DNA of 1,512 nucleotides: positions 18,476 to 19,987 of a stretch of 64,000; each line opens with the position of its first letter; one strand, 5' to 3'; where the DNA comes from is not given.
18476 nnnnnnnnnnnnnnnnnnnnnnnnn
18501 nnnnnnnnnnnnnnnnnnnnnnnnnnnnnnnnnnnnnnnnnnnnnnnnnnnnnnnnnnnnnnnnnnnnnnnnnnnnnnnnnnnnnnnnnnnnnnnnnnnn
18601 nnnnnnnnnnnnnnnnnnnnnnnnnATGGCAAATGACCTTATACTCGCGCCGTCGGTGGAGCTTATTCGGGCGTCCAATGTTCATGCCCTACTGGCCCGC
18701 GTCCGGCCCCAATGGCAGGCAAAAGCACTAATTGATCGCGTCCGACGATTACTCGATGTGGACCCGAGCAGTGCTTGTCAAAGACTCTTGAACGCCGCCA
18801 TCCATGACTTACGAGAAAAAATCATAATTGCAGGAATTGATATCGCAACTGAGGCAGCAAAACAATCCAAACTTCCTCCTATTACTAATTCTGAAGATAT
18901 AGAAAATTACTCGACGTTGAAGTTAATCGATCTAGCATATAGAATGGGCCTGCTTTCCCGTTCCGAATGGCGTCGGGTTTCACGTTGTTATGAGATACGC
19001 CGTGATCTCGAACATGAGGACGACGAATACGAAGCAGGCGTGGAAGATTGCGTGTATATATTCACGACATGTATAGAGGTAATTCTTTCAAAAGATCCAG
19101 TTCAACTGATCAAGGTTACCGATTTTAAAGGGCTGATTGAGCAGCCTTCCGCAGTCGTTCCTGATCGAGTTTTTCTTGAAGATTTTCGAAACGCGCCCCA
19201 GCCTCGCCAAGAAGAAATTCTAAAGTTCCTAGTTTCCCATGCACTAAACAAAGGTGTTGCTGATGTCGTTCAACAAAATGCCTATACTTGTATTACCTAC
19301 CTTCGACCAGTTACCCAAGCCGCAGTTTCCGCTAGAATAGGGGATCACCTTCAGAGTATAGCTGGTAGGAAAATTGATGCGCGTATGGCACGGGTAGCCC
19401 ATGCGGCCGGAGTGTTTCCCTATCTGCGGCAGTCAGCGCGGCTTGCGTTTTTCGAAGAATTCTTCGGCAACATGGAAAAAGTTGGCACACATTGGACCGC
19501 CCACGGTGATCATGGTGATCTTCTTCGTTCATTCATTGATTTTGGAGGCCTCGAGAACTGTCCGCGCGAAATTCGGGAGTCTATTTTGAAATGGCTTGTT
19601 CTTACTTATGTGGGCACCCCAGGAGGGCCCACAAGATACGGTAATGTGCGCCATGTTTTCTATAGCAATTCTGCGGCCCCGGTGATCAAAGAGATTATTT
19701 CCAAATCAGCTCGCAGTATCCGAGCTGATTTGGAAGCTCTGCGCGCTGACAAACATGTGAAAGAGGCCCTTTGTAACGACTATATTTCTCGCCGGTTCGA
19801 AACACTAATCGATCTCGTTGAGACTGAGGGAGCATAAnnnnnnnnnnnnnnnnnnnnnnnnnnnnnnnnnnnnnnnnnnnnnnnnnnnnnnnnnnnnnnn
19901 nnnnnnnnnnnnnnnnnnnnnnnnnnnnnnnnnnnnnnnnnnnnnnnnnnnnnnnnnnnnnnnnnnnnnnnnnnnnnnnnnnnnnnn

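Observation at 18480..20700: Low-GC islet around tRNA-Leu(UAA) with two unannotatable HEPN-motif ORFs: candidate novel defence/abortive-infection pair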

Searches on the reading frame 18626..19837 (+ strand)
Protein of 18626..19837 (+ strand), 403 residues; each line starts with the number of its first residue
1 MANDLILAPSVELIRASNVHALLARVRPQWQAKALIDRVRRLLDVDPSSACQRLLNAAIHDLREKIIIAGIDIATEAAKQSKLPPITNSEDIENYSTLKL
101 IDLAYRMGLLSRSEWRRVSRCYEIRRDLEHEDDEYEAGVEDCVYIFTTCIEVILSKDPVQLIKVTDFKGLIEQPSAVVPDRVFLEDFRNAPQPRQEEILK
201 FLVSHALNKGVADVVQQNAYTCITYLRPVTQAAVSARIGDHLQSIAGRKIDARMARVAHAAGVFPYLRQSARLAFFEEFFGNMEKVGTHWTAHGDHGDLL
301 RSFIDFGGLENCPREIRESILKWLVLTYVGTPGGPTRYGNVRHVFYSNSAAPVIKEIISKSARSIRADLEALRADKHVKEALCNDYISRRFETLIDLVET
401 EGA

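Call 4: search_protein_families(library=pfam, proteins=[window:18626-19837:+], max_evalue=1)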
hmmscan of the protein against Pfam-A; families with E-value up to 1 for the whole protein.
window:18626-19837:+ (403 aa): 1 family
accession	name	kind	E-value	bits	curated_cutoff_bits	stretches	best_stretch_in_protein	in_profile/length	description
PF02783.20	MCR_beta_N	-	0.25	11.4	22.2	0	203-255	22-74/182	Methyl-coenzyme M reductase beta subunit, N-terminal domain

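Call 5: search_protein_families(library=padloc, proteins=[window:18626-19837:+], max_evalue=1)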
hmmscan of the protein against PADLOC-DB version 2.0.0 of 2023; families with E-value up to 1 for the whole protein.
window:18626-19837:+ (403 aa): 0 families

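Call 6: search_protein_families(library=ncbifam, proteins=[window:18626-19837:+], max_evalue=1)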
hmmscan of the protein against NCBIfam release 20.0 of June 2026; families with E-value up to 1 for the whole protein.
window:18626-19837:+ (403 aa): 1 family
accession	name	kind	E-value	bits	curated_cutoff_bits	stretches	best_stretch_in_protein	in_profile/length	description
TIGR04353.1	PqqD_rel_X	equivalog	0.11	13.4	35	0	24-64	29-69/74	HPr-rel-A system PqqD family peptide chaperone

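Call 8: find_homologous_proteins(query=window:18626-19837:+)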
Query window:18626-19837:+ (403 aa): 1270 proteins with E <= 0.001 among 8000 candidates; the best 120 are listed.
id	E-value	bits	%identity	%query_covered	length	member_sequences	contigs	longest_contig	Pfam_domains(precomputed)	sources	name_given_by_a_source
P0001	9.3e-267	902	100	100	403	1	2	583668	-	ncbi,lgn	ncbi:MAG: hypothetical protein AB7N54_00815 [Alphaproteobacteria bacterium]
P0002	1.0e-226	771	84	100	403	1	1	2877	-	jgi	jgi:hypothetical protein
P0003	5.0e-225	765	84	100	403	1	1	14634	-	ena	-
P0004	4.2e-223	759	84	100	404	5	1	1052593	-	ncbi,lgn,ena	-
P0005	4.0e-218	742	81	100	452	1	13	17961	-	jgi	jgi:hypothetical protein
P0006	1.1e-213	728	82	98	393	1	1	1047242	-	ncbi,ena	-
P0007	1.5e-211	721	80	100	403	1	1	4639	-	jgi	jgi:hypothetical protein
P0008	1.2e-197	675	74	99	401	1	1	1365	-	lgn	-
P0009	1.7e-193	661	73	99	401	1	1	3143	-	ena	-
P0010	1.8e-193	661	71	100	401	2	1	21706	-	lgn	-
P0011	4.1e-193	660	72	99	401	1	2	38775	-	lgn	-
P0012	4.1e-193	660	72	99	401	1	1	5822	-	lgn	-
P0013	7.7e-193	659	71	99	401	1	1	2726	-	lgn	-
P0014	9.6e-193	659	71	100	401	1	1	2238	-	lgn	-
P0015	7.5e-192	656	72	99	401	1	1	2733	-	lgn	-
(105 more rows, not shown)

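Call 9: search_protein_families(library=phrogs, proteins=[window:18626-19837:+], max_evalue=1)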
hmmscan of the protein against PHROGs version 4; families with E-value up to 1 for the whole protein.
window:18626-19837:+ (403 aa): 3 families
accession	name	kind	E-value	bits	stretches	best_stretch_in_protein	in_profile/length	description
phrog_27609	-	unknown function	2.1e-15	57.6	1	34-360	31-349/418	-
phrog_8807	-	unknown function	0.067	14.5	1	182-227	33-78/105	-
phrog_34331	-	unknown function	0.27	11.8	1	166-214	138-182/239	-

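Call 10: search_solved_structures(query=window:18626-19837:+, max_evalue=10)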
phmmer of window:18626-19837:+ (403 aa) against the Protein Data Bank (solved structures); distinct sequences matched with E-value up to 10: 0.

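Call 12: find_encoding_contigs(protein=P0004, flank=6000, max_places=3)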
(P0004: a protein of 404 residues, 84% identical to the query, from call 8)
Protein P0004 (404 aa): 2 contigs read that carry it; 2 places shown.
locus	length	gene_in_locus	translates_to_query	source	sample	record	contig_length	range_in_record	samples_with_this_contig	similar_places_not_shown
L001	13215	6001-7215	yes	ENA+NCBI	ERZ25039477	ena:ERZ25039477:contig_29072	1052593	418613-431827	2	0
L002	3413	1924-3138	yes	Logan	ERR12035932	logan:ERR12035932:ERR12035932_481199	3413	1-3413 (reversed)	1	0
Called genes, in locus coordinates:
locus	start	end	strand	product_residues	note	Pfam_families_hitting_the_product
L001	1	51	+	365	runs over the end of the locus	-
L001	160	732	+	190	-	PF01867:Cas_Cas1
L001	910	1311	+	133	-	PF01867:Cas_Cas1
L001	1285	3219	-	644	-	PF14072:DndB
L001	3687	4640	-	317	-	PF02086:MethyltransfD12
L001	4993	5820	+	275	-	-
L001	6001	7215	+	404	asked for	-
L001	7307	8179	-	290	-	PF00749:tRNA-synt_1c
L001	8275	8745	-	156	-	PF04940:BLUF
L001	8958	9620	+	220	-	PF02230:Abhydrolase_2, PF00561:Abhydrolase_1 (faint), PF03959:FSH1 (weak), PF01738:DLH (weak), PF00326:Peptidase_S9 (faint)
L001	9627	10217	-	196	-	PF00578:AhpC-TSA, PF08534:Redoxin, PF00085:Thioredoxin (weak), PF13905:Thioredoxin_8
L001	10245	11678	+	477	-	PF00206:Lyase_1, PF14698:ASL_C2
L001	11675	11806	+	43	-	PF13627:LptM_cons (weak)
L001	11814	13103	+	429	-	PF00278:Orn_DAP_Arg_deC, PF01168:Ala_racemase_N, PF02784:Orn_Arg_deC_N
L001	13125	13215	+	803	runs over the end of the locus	PF13779:DUF4175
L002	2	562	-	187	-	?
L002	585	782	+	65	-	-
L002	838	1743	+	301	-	-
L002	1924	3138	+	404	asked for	-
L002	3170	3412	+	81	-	?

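Call 13: search_protein_families(library=pfam, proteins=[L001:4993-5820:+, L002:838-1743:+, L002:585-782:+], max_evalue=1)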
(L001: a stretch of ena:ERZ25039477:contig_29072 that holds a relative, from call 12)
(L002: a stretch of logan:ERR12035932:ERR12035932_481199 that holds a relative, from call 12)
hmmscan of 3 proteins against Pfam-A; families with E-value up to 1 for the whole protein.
L001:4993-5820:+ (275 aa): 0 families

L002:838-1743:+ (301 aa): 0 families

L002:585-782:+ (65 aa): 5 families
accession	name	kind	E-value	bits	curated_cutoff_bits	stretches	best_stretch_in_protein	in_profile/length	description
PF01381.28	HTH_3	-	0.00025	21.4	23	1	16-51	7-44/55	Helix-turn-helix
PF13560.12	HTH_31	-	0.00099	19.8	27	1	17-51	15-50/64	Helix-turn-helix domain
PF22083.2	I-HmuI_NUMOD-like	-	0.0035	17.3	27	1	19-44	15-40/46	DNA endonuclease I-HmuI-like, NUMOD-like domain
PF09048.16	Cro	-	0.13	12.7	32.7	1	14-43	10-39/59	Cro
PF04218.19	CENP-B_N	-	0.16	12.1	21.2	1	23-43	29-49/53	CENP-B N-terminal DNA-binding domain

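Call 14: find_related_loci(query=window:18626-19837:+, collection=genome_contigs, flank=10000)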
Query window:18626-19837:+ (403 aa) in genome_contigs; peptide patterns used: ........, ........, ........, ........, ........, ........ (x = any residue, [..] = any of these).
145 stretches matched a pattern; 84 encode a relative of the query (tblastn E <= 1e-3); the best 80 are kept; 80 distinct loci.
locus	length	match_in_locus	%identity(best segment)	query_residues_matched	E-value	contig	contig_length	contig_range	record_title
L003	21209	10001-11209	84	1-403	0e+0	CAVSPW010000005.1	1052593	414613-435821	MAG: uncultured Alphaproteobacteria bacterium isolate MFD01299.bin.1.188 genome assembly, contig: contig_29072, whole ge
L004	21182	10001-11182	82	10-403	0e+0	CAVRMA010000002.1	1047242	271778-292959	MAG: uncultured Alphaproteobacteria bacterium isolate MFD04463.bin.2.7 genome assembly, contig: contig_30972, whole geno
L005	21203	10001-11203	71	1-401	0e+0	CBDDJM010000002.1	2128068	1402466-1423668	MAG: Oceanicaulis sp. isolate ac2d7a79-568f-4395-b666-6e3bd66a6e09 genome assembly, contig: contig_2, whole genome shotg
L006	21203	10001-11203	70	1-401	0e+0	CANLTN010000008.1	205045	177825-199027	uncultured Pseudovibrio sp. isolate 2-212.fasta genome assembly, contig: NODE_8, whole genome shotgun sequence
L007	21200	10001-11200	67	1-400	0e+0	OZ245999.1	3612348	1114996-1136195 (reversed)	MAG: Wenzhouxiangellaceae bacterium isolate a8104aef-8d3b-47b9-a1bd-f46b92684c9c genome assembly, chromosome: 1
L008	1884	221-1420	67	1-400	0e+0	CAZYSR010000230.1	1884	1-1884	MAG TPA_asm: uncultured Gammaproteobacteria bacterium isolate SRP338948_co1_31 genome assembly, contig: k141_238695, who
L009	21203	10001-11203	66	1-401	0e+0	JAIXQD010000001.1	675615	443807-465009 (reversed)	MAG: Rickettsiales bacterium isolate C4_MAG_00014 pond_C4_MAG_00014_000000000009, whole genome shotgun sequence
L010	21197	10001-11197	64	1-399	1e-177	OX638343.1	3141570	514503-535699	MAG: Arenicellales bacterium isolate d1c8b661-5284-4c74-b01a-eedef1cd8940 genome assembly, chromosome: 1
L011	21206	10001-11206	62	1-401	8e-172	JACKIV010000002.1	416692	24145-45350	MAG: Rhodospirillales bacterium isolate HK-STAS-PROT-21 HK-STAS-PROT-21_2, whole genome shotgun sequence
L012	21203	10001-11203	58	1-401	2e-165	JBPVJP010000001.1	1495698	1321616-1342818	MAG: Novosphingobium sp. BL-A-41-H4 isolate Passages #2 and #5 Mbac_Novosphingobium_contig_11, whole genome shotgun sequ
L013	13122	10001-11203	60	3-403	6e-165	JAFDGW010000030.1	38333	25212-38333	MAG: Deltaproteobacteria bacterium isolate Meg22_1012_Bin_341 Meg22_1012_Bin_341_scaffold_3999, whole genome shotgun seq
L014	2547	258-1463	60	1-401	3e-173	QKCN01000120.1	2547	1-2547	MAG: Bacteriovoracaceae bacterium isolate SZUA-425 scaffold_261718, whole genome shotgun sequence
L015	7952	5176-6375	60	1-399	4e-162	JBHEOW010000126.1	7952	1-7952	MAG: Desulfotignum sp. isolate S6_bin.51.strict S6_NODE_126, whole genome shotgun sequence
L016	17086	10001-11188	59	3-398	4e-159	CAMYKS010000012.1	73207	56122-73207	MAG: uncultured Desulfobulbaceae bacterium isolate FCS_M_Desulfobacterota_11 genome assembly, contig: scaffold_317, whol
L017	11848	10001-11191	59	3-398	3e-159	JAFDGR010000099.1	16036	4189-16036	MAG: Deltaproteobacteria bacterium isolate Meg22_1012_Bin_323 Meg22_1012_Bin_323_scaffold_14510, whole genome shotgun se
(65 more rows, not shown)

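Call 30: predict_structure(alignment_id=A1)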
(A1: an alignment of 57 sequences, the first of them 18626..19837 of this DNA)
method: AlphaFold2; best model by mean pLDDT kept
length: 403 residues; sequences in the alignment: 57
mean_pLDDT: 88.7   pTM: 0.70
mean pLDDT of the five models: 88.7, 88.3, 86.1, 85.7, 85.7
residues with pLDDT >= 90: 265; 70-90: 108; 50-70: 23; < 50: 7
segments of 3 or more residues with pLDDT < 50: 1-6
pLDDT, mean of each block of 10 residues (from residue 1): 49 71 84 79 84 92 89 89 92 94 91 93 82 63 91 82 86 92 88 90 95 95 96 95 93 96 95 96 95 92 95 94 97 86 90 96 93 94 92 92 52
secondary structure, 60 per line:
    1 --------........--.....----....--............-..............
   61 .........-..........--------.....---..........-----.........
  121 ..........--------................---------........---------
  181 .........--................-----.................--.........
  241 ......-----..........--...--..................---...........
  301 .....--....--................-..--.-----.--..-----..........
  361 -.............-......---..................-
elements in order: H9-16 H19-23 H28-31 H34-45 H47-69 H71-80 H89-93 H97-106 H112-130 H139-154 H164-171 H181-189 H192-207 H213-229 H232-246 H252-261 H269-286 H290-305 H308-311 H314-329 H351-360 H362-374 H376-381 H385-402

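Call 34: find_related_loci(query=A1, collection=viral_contigs, flank=8000)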
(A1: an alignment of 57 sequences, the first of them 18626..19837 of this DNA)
Query A1 (403 aa) in viral_contigs; peptide patterns used: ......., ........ (x = any residue, [..] = any of these).
18 stretches matched a pattern; 2 encode a relative of the query (tblastn E <= 1e-3); 2 distinct loci.
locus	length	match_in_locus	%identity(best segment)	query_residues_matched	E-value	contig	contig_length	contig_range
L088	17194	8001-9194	60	3-399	1e-160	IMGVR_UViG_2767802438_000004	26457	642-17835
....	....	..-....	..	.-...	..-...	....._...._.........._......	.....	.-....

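Call 40: search_protein_families(library=pfam, alignment_id=A2, max_evalue=0.001)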
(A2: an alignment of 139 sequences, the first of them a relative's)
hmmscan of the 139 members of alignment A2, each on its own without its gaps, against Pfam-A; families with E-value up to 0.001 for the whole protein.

A. member 1, L003:8966-9820:+ (284 aa): 0 families

B. families by the number of members that match (of 139 scanned): 134 families (the first 25 are shown)
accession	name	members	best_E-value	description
PF00589.27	Phage_integrase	3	1.3e-28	Phage integrase family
PF00270.35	DEAD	3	1.1e-23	DEAD/DEAH box helicase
PF04851.21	ResIII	3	1.5e-19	Type III restriction enzyme, res subunit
PF14279.12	HNH_5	3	3.2e-10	HNH endonuclease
PF18766.7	SWI2_SNF2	2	3e-74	SWI2/SNF2 ATPase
PF00580.27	UvrD-helicase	2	6.3e-53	UvrD/REP helicase N-terminal domain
PF04313.20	HSDR_N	2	4.5e-35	Type I restriction enzyme R protein N terminus (HSDR_N)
PF00276.25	Ribosomal_L23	2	3.2e-33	Ribosomal protein L23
PF04471.18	Mrr_cat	2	3.5e-31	Restriction endonuclease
PF00005.33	ABC_tran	2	2.4e-28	ABC transporter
PF13245.12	AAA_19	2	9.5e-22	AAA domain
PF22679.2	T1R_D3-like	2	1e-21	Type I restriction enzyme subunit R domain 3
PF01381.28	HTH_3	2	4.1e-18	Helix-turn-helix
PF03432.20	Relaxase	2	8.8e-18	MobA/VirD2-like, nuclease domain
PF01844.29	HNH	2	4.6e-14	HNH endonuclease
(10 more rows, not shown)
